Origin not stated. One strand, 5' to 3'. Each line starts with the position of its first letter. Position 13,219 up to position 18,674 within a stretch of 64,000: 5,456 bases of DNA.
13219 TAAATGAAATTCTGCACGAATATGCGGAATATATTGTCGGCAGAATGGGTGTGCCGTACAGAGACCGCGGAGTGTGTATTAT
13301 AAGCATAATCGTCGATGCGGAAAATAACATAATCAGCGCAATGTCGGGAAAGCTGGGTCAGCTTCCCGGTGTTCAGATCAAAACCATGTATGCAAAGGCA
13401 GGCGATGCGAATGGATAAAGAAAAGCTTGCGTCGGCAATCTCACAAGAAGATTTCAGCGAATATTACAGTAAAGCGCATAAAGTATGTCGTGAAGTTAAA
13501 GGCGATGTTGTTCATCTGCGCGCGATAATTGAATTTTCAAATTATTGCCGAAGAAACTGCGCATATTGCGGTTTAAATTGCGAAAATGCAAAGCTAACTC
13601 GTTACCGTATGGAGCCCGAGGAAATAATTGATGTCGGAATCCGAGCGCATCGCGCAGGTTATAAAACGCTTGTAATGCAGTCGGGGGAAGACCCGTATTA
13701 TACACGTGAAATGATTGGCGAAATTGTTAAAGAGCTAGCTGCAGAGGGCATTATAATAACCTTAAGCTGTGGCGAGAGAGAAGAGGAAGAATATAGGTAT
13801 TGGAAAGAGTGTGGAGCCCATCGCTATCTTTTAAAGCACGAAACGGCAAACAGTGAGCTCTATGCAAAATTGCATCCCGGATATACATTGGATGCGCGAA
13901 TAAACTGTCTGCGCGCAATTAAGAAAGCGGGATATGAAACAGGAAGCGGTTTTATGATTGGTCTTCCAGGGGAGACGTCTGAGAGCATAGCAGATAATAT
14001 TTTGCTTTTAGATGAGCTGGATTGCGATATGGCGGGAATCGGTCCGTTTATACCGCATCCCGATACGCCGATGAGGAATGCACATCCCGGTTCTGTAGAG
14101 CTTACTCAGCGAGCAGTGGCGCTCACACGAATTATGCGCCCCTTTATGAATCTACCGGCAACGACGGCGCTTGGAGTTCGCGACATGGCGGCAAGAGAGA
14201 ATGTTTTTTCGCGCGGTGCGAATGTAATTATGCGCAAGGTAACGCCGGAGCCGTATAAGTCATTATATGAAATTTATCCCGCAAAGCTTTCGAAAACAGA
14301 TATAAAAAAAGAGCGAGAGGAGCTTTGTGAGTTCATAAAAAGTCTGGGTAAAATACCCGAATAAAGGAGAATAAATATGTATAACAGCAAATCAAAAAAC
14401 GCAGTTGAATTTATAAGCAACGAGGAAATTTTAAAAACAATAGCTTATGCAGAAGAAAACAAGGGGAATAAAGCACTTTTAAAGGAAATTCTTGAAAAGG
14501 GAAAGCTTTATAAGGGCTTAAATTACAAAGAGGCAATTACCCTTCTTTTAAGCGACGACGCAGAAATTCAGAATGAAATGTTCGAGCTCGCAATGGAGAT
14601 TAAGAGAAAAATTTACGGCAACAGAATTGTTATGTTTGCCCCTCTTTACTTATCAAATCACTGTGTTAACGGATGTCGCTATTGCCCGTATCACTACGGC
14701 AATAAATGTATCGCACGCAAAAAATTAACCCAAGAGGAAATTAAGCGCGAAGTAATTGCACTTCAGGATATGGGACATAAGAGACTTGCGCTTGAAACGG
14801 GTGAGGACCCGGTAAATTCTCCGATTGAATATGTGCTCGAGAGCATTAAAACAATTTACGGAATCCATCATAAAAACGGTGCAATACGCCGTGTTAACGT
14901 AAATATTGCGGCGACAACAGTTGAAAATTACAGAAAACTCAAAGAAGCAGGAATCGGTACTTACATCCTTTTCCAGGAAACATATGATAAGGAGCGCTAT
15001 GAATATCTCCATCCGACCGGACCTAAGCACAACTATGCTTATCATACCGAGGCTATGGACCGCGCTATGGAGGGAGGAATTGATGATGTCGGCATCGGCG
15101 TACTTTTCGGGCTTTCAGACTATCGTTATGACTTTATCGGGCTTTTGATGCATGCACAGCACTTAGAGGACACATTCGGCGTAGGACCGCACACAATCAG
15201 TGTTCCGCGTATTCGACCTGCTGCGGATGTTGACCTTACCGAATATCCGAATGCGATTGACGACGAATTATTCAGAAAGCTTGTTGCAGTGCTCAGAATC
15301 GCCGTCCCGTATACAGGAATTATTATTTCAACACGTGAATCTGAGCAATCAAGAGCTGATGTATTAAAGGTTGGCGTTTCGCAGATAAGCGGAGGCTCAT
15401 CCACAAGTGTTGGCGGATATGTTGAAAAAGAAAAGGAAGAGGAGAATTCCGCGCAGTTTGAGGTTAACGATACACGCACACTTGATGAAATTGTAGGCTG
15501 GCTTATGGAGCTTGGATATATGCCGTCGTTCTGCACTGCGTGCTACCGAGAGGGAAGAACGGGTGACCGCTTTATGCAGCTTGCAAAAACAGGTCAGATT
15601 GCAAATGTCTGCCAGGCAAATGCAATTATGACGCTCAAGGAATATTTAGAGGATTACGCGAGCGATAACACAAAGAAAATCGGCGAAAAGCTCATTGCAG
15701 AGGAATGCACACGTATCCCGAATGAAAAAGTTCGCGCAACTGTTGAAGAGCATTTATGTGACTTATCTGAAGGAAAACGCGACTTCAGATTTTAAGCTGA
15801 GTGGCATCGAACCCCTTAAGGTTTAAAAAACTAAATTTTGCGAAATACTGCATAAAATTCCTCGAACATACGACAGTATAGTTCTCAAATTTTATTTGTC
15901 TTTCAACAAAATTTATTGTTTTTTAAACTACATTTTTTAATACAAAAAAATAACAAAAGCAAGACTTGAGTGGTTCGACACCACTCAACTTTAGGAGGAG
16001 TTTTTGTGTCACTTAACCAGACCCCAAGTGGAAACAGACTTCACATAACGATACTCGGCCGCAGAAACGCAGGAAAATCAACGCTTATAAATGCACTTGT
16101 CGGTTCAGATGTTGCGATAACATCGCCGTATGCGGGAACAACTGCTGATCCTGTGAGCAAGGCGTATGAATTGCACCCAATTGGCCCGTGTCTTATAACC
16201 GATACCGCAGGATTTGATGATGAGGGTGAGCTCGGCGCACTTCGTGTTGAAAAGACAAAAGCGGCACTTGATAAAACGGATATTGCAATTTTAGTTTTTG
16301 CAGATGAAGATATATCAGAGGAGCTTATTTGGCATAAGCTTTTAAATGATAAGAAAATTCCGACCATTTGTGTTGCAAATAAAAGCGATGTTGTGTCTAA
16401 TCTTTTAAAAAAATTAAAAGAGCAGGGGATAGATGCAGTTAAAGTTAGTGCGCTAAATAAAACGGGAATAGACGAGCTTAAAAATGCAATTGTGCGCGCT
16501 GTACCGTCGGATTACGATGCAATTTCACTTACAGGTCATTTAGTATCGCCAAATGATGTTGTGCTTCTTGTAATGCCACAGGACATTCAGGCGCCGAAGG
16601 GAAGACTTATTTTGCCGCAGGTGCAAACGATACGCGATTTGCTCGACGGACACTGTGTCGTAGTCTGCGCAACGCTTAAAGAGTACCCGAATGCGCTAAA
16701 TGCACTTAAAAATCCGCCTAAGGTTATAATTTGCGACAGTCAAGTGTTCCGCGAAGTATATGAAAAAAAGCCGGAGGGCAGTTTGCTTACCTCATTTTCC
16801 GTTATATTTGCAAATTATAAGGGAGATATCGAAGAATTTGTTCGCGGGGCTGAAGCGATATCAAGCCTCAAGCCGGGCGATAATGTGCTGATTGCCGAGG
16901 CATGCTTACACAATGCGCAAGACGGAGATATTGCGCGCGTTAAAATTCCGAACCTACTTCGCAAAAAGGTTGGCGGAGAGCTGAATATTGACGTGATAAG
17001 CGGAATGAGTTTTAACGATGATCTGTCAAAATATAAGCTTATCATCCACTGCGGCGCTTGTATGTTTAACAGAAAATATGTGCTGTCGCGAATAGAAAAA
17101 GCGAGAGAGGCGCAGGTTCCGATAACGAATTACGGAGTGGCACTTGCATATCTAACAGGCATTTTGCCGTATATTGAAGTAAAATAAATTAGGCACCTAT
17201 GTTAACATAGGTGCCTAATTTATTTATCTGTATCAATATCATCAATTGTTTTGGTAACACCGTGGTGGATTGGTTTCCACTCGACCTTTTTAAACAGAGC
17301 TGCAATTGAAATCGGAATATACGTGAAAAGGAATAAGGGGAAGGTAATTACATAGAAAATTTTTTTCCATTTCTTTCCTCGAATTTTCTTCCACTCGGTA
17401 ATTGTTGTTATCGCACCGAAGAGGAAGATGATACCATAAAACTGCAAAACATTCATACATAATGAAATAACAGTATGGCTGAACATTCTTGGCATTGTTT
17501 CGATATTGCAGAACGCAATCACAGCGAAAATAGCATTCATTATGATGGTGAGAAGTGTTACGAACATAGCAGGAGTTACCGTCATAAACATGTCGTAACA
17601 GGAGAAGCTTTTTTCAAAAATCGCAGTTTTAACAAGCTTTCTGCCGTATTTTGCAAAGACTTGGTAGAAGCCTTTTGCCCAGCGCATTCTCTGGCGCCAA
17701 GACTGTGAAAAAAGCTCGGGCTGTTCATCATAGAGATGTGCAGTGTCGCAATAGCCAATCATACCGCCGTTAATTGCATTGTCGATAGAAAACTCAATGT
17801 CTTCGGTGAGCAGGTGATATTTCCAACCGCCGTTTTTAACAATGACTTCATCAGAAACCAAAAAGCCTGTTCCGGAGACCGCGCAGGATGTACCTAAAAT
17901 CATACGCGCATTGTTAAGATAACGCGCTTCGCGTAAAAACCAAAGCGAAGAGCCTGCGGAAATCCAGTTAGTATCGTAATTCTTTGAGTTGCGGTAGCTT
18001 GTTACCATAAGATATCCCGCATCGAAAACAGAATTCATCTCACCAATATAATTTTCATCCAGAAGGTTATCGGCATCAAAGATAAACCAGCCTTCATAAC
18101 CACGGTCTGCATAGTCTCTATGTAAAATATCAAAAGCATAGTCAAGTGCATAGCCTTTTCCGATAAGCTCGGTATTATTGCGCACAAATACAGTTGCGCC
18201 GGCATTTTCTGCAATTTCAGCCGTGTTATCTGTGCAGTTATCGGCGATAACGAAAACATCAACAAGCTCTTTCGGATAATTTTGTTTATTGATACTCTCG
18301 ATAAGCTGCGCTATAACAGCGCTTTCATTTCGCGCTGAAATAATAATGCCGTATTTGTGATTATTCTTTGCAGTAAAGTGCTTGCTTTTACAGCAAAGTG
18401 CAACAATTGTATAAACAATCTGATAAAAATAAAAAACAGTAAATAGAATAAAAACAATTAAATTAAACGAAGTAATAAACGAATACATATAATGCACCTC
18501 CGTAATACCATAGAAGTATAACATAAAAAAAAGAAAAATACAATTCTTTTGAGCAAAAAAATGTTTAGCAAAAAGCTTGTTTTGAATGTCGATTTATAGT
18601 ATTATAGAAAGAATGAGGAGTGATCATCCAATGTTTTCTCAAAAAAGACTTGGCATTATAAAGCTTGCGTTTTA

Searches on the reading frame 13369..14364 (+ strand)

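Call 39: search_protein_families(library=pfam, proteins=[window:13369-14364:+], max_evalue=0.0001)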
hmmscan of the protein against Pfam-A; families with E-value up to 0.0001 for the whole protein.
window:13369-14364:+ (331 aa): 1 family
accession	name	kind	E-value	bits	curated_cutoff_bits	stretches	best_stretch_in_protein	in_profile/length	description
PF04055.27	Radical_SAM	-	6.8e-24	85.3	29.5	1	54-210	1-162/166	Radical SAM superfamily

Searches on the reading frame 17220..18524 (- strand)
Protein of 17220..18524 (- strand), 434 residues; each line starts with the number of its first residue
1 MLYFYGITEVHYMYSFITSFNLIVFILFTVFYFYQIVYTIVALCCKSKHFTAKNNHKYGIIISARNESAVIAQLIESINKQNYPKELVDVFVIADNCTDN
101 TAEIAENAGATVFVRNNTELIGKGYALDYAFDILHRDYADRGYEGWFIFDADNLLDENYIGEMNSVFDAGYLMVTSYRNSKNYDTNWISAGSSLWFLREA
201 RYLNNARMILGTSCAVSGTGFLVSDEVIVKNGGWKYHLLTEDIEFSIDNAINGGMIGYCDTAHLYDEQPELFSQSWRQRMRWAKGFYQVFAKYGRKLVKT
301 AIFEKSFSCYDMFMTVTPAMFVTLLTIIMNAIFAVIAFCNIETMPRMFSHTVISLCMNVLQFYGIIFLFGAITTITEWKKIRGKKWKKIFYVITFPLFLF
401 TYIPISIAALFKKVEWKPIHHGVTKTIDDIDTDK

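Call 24: search_protein_families(library=ncbifam, proteins=[window:17220-18524:-], max_evalue=0.00001)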
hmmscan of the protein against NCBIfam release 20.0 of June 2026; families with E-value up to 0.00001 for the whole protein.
window:17220-18524:- (434 aa): 9 families
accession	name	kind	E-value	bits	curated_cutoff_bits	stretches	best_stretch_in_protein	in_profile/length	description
NF041865.1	EpsU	equivalog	4.2e-37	128.1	700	1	34-363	17-342/394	exopolysaccharide biosynthesis GT2 family glycosyltransferase EpsU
TIGR03937.1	PgaC_IcaA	equivalog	1.1e-22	80.5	422.3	1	12-401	6-377/407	poly-beta-1,6-N-acetyl-D-glucosamine synthase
NF053846.1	glyco_with_XrtP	equivalog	9.1e-19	67.4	520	2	233-415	246-427/440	XrtP-associated glycosyltransferase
TIGR04182.1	glyco_TIGR04182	equivalog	2.6e-10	40.2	325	1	60-138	4-75/293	S-layer glycoprotein N-glycosyltransferase AglJ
TIGR03469.1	HpnB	hypoth_equivalog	6.8e-10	38.5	379.25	1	50-113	38-100/386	hopene-associated glycosyltransferase HpnB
TIGR03111.1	glyc2_xrt_Gpos1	hypoth_equivalog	4.5e-09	35.6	363.95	1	24-415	17-409/439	TIGR03111 family XrtG-associated glycosyltransferase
NF010496.0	PRK13915.1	equivalog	5.7e-09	35.5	262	1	51-117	26-93/307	glucosyl-3-phosphoglycerate synthase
TIGR03030.1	CelA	equivalog_domain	3.3e-08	32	699.1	1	226-291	317-382/714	UDP-forming cellulose synthase catalytic subunit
TIGR04283.1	glyco_like_mftF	equivalog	9.7e-06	25.3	182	0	60-246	3-166/221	TIGR04283 family arsenosugar biosynthesis glycosyltransferase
